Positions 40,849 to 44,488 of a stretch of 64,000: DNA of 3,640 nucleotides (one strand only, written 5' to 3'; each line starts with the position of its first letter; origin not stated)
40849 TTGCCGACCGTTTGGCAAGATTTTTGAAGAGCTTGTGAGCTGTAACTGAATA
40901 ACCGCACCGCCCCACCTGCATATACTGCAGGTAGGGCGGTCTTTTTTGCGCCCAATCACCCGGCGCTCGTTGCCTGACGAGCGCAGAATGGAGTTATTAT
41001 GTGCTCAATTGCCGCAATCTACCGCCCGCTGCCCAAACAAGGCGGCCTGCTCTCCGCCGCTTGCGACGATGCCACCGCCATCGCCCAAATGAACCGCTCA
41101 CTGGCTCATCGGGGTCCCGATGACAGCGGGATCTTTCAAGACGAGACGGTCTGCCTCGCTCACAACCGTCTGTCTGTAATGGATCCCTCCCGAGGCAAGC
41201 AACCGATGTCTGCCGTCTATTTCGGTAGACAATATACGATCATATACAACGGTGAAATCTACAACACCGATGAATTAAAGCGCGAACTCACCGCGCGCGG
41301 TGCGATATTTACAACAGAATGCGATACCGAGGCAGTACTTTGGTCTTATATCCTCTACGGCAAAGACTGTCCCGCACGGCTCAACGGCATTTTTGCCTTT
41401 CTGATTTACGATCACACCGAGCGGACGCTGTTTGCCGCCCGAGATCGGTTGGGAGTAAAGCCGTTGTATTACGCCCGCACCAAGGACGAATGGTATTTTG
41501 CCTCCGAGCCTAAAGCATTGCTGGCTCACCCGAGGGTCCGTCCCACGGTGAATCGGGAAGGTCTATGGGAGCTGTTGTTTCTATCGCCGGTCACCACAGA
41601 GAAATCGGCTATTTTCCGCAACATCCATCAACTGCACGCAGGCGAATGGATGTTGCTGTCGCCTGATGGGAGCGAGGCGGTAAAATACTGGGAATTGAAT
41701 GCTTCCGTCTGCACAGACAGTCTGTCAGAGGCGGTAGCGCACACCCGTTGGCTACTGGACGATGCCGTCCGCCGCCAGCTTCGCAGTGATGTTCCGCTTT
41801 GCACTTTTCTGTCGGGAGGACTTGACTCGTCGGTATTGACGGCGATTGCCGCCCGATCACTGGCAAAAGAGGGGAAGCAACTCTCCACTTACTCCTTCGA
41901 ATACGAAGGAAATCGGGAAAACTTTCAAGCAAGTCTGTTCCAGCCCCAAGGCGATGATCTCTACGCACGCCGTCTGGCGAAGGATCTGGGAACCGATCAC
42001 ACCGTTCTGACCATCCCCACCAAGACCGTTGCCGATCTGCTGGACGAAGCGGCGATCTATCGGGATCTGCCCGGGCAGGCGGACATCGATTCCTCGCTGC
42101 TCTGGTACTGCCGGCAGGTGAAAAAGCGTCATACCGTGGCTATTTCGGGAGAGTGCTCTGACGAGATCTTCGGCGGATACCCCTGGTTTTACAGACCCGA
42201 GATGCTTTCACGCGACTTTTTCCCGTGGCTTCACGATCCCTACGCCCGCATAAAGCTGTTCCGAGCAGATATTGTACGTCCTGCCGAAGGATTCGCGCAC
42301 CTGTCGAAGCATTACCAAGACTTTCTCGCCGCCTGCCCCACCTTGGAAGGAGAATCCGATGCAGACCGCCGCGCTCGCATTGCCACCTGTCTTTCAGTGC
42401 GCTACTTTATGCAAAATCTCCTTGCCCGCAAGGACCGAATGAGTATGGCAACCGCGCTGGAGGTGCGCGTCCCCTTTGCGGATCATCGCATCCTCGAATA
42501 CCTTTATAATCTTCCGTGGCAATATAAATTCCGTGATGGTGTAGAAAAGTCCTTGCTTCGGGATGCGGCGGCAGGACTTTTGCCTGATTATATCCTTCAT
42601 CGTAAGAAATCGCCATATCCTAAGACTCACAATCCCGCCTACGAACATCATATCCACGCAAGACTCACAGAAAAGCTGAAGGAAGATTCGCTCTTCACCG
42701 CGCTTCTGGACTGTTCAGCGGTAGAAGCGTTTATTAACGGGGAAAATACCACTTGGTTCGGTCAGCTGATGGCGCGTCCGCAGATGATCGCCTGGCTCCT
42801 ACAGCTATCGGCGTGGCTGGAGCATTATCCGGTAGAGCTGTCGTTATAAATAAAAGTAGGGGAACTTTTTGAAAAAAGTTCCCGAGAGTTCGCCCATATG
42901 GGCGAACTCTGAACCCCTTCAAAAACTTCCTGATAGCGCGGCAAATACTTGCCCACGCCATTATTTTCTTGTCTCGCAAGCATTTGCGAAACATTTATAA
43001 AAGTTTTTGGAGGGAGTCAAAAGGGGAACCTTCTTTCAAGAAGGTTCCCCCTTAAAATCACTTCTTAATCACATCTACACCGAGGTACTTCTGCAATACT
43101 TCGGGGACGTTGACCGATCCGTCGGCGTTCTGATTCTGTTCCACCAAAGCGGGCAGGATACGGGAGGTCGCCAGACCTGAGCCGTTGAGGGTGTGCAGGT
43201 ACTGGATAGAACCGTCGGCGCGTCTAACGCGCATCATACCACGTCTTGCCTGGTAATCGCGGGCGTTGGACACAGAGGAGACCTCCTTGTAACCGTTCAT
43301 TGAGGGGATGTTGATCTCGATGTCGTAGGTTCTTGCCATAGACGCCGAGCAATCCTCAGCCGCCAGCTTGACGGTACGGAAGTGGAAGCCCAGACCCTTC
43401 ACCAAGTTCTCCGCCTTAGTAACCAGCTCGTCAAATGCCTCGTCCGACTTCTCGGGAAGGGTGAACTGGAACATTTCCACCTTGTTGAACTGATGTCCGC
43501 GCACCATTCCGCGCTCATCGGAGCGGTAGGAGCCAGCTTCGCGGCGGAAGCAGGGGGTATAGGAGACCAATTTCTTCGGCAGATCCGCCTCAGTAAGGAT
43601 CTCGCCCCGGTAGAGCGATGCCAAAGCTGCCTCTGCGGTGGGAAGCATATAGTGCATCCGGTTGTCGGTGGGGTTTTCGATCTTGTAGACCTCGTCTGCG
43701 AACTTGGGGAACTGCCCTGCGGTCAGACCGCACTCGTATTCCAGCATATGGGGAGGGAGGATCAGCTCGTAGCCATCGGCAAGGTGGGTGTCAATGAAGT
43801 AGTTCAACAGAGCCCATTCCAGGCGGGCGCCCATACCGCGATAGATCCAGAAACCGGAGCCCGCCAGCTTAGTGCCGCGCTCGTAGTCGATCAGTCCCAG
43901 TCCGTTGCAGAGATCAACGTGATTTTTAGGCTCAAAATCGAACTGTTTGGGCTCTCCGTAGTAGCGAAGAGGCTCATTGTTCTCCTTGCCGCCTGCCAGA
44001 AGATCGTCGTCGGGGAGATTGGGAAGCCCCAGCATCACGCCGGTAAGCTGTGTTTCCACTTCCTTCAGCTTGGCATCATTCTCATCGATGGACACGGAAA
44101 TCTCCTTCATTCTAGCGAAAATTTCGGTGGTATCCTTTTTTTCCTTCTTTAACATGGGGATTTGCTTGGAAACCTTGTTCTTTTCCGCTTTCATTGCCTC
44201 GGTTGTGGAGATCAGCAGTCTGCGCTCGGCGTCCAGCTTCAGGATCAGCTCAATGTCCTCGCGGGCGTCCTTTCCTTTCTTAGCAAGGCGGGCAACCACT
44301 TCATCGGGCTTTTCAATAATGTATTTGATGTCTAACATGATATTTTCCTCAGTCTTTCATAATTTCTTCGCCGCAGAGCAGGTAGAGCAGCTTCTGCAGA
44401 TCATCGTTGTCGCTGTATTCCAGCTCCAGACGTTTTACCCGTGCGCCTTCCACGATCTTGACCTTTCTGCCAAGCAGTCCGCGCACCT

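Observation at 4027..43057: Modular BIME-like hairpin mosaics occupy at least seven intergenic gaps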

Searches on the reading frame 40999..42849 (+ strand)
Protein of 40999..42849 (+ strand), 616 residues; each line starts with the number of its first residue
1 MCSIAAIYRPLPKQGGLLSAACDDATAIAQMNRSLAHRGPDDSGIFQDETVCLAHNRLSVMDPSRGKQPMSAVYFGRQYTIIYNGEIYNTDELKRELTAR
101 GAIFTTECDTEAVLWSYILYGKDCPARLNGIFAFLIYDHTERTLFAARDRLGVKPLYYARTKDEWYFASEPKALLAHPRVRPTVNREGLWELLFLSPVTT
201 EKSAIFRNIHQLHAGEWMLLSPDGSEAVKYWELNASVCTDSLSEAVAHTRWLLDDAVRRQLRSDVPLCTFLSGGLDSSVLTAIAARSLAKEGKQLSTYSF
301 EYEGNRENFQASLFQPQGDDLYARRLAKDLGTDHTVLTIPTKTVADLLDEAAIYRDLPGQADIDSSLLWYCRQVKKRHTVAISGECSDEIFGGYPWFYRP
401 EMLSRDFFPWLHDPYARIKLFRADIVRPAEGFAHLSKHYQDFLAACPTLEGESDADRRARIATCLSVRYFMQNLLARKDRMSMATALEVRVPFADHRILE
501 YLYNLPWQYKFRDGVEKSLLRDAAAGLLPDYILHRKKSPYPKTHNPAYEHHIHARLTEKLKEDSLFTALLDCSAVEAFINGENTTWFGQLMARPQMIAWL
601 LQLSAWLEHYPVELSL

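Call 14: find_encoding_contigs(protein=window:40999-42849:+, flank=10000, max_places=10)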
Protein window:40999-42849:+ (616 aa): 2 contigs read that carry it; 1 place shown.
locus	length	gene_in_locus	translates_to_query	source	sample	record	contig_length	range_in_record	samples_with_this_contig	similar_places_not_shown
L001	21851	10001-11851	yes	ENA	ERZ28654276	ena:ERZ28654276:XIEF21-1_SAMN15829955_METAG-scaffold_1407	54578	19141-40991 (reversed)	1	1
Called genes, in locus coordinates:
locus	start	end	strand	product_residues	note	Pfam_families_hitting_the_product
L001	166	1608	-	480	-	PF02386:TrkH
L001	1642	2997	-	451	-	PF01494:FAD_binding_3 (faint), PF02254:TrkA_N, PF03435:Sacchrp_dh_NADP (faint), PF03807:F420_oxidored (faint), PF13241:NAD_binding_7 (faint), PF02080:TrkA_C, PF02254:TrkA_N, PF02080:TrkA_C, +3 more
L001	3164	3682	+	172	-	-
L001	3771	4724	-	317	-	PF00389:2-Hacid_dh, PF02826:2-Hacid_dh_C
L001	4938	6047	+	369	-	PF13793:Pribosyltran_N, PF00156:Pribosyltran, PF14572:Pribosyl_synth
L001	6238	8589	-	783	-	PF19732:SpoIIE_N, PF07228:SpoIIE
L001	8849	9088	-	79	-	-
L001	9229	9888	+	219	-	PF00657:Lipase_GDSL, PF13472:Lipase_GDSL_2, PF16255:Lipase_GDSL_lke (weak)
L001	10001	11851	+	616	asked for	PF13522:GATase_6, PF13537:GATase_7, PF00733:Asn_synthase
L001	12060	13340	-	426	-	PF02403:Seryl_tRNA_N, PF00587:tRNA-synt_2b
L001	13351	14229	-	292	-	PF02195:ParB_N, PF17762:HTH_ParB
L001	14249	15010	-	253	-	PF00142:Fer4_NifH (weak), PF01656:CbiA, PF02374:ArsA_ATPase (weak), PF06564:CBP_BcsQ, PF09140:MipZ (weak), PF10609:ParA, PF13614:AAA_31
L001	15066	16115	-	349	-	PF02195:ParB_N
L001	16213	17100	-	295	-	PF00892:EamA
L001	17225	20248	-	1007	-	PF01841:Transglut_core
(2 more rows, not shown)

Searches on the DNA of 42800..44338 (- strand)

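Call 24: search_rna_families(source=window, start=42800, end=43100, threshold=evalue, max_evalue=10)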
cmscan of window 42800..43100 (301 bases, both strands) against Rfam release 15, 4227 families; matches with E-value up to 10: 20.
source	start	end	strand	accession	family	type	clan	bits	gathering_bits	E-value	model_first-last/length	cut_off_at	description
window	42975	43070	+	RF02323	TtnuHACA16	Gene; snRNA; snoRNA; HACA-box;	-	23.9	100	0.25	1-117/117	no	Tetrahymena snoRNA TtnuHACA16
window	42981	43085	-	RF00142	snoZ118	Gene; snRNA; snoRNA; CD-box;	-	22.3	48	0.093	1-108/108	no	Small nucleolar RNA Z118/Z121/Z120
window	42905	43024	-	RF03477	MIR862_2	Gene; miRNA;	-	19.7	71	0.23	1-90/90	no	MIR862_2 microRNA precursor family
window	43015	43079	-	RF02282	TtnuCD5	Gene; snRNA; snoRNA; CD-box;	-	17.6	70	5.3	1-77/77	no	Tetrahymena snoRNA TtnuCD5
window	43017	43057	-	RF04197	mir-9457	Gene; miRNA;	-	17.5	90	0.78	1-68/68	no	mir-9457 microRNA precursor family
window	42925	43003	+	RF03555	mir-2_2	Gene; miRNA;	-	17.4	94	0.66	1-78/78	no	mir-2_2 microRNA precursor family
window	43013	43090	-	RF02551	DapZ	Cis-reg;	-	17.3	56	1.2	1-78/78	no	ABC transporter regulator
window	43018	43059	+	RF04343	Plastid-psbA-2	Cis-reg;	CL00153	17.1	55.8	1.1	1-60/60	no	Plastid-psbA-2 3UTR RNA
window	42881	42974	-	RF02958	drum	Gene; sRNA;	-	17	43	0.59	1-112/112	no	drum RNA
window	43007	43065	-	RF04174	MIR4208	Gene; miRNA;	-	16.7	140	4.8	1-191/191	no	MIR4208 microRNA precursor family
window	43022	43053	-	RF00964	mir-938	Gene; miRNA;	-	15.5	84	2.2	1-81/81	no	mir-938 microRNA precursor family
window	42875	42983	-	RF00007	U12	Gene; snRNA; splicing;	CL00006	15.4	53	0.66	1-151/151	no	U12 minor spliceosomal RNA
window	42856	42970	-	RF01732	asd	Gene; sRNA;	-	14.8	84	1.2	1-146/146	no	MarS sRNA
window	42969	43059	-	RF02792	sRNA162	Gene; antisense;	-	14.2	78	3.7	1-190/190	no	Archaeal Small RNA 162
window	42876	42916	+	RF00451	MIR395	Gene; miRNA;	-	13.7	56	4.7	1-104/104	no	mir-395 microRNA precursor family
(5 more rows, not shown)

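Call 79: search_with_rna_model(model_id=R1, sources=[L117, L118, L119, L120, L121, L123, L124, L125], max_evalue=0.01)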
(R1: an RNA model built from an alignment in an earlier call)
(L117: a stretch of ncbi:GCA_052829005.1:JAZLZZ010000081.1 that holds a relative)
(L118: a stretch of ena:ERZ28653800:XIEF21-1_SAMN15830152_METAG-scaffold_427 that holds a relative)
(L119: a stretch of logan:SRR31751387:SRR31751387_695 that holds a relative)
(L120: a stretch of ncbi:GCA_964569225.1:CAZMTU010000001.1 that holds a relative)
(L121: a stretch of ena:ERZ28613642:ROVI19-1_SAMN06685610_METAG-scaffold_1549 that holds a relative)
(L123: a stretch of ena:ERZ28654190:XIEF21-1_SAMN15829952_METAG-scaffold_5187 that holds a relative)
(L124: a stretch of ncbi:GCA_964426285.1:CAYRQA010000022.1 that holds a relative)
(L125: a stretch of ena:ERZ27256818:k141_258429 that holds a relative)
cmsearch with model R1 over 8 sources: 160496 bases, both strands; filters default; matches with E-value up to 0.01: 40.
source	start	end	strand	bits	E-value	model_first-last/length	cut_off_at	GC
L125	11275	11345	-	62.6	4.9e-13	1-65/65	no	0.38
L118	19658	19721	+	59.3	3.1e-12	1-65/65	no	0.45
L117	19400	19463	-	57.5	8.8e-12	1-65/65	no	0.38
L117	17067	17135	+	56.9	1.2e-11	1-65/65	no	0.3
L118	19532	19595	-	56.6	1.4e-11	1-65/65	no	0.38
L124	11276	11346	-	55.2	3.2e-11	1-65/65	no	0.41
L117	16942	17006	-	55.1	3.4e-11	1-65/65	no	0.35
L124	11162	11234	-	53.8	6.7e-11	1-65/65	no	0.42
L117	20850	20913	+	52.5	1.4e-10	1-65/65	no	0.5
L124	5119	5182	-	51.2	3e-10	1-65/65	no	0.5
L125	17097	17161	-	50.9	3.6e-10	1-65/65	no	0.38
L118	17186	17254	+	48.6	1.3e-09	1-65/65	no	0.33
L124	14802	14865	+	44.8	1.1e-08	1-65/65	no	0.45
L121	16884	16952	+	43.4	2.3e-08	1-65/65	no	0.29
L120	5052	5118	+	38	4.9e-07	1-65/65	no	0.24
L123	16985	17053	+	35.3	2.2e-06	1-65/65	no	0.48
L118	16965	17028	-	34.4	3.8e-06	1-65/65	no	0.5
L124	14406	14476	-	33.7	5.4e-06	1-65/65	no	0.39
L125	11404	11495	+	32.9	8.6e-06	1-65/65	no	0.39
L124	5290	5378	+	31.7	1.7e-05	1-65/65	no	0.47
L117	20871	20900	-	30.2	4e-05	23-52/65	no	0.53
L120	11283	11314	+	30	4.5e-05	22-53/65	no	0.34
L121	19235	19329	-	29.3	6.4e-05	1-65/65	no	0.44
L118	17206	17243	-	28.3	0.00012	21-58/65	no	0.37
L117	17087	17124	-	27.8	0.00015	21-58/65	no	0.37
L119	20456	20483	+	27.5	0.00018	24-51/65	no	0.5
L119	20456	20483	-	27.5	0.00018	24-51/65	no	0.5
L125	11286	11324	+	27.5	0.00018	21-59/65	no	0.46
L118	19679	19708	-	26.5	0.00031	23-52/65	no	0.5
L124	5132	5161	+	26.5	0.00031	23-52/65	no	0.5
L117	19412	19441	+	25.6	0.00052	23-52/65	no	0.43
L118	19544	19573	+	25.6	0.00052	23-52/65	no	0.43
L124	11287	11324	+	25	0.00073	21-58/65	no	0.45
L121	16725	16791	-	25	0.00074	1-65/65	no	0.46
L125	11440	11492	-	24.8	0.00079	1-65/65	no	0.36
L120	11283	11314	-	24.2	0.0012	22-53/65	no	0.34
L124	5338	5363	-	22.5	0.003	25-50/65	no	0.5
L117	16955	16984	+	21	0.0067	23-52/65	no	0.43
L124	11173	11207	+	20.5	0.0093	21-54/65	no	0.4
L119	1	40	+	20.4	0.0099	26-65/65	5'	0.25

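Call 85: search_dna_similar(query=window:42850-43057:+, collection=phages, mode=distant, max_evalue=0.01)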
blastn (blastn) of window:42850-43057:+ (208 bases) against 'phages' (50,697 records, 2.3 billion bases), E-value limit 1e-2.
No match.
